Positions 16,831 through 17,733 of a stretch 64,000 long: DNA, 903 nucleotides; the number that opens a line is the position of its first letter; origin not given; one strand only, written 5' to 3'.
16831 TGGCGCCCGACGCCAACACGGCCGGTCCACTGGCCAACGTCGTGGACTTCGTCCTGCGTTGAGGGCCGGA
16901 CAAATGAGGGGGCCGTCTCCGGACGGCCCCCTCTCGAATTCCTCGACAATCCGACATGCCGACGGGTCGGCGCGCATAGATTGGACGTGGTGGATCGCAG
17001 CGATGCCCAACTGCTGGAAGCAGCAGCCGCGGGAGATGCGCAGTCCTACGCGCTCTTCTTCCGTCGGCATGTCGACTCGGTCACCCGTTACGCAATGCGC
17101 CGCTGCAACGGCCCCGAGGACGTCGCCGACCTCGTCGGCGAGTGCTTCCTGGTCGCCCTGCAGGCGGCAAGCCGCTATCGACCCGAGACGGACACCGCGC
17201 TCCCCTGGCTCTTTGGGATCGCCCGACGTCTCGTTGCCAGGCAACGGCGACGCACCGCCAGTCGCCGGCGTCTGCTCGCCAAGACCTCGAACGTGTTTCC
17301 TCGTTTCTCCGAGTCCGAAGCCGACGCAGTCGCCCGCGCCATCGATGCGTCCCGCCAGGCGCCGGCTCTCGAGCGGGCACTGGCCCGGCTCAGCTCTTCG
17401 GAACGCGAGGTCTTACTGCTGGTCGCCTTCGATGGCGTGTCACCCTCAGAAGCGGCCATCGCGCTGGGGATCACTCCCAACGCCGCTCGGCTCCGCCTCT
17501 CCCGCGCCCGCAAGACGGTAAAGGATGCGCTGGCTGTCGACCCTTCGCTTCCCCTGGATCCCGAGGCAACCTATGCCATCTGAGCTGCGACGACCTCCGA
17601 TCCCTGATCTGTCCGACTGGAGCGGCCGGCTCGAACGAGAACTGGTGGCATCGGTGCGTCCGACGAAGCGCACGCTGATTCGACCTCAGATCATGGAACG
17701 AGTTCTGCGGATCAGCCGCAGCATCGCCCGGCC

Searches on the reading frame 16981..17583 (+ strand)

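Call 5: search_protein_families(library=pfam, proteins=[window:16981-17583:+], max_evalue=1)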
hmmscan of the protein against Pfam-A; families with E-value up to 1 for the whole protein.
window:16981-17583:+ (200 aa): 8 families
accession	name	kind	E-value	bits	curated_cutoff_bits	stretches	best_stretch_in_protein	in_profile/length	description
PF04542.20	Sigma70_r2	-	5.2e-14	52.2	24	1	26-93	1-69/71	Sigma-70 region 2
PF08281.18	Sigma70_r4_2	-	1.1e-12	47.8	25.7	1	129-179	3-53/54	Sigma-70, region 4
PF07638.17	Sigma70_ECF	-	4.7e-05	23.8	21.1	1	9-184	5-183/185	ECF sigma factor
PF04545.22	Sigma70_r4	-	0.00016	21.6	24.1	1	133-181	1-49/50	Sigma-70, region 4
PF13384.12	HTH_23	-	0.0069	16.6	24.6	1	143-175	9-40/50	Homeodomain-like domain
PF22233.2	PhyR_sigma-like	-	0.026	14.7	27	1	134-170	1-37/50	Response regulator PhyR, sigma-like domain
PF22980.2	Myb_DNA-bind_8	-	0.03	14.1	27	1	159-179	26-47/50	Myb-like DNA-binding domain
PF06959.16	RecQ5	-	0.18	12.3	25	1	9-38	126-155/203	RecQ helicase protein-like 5 (RecQ5)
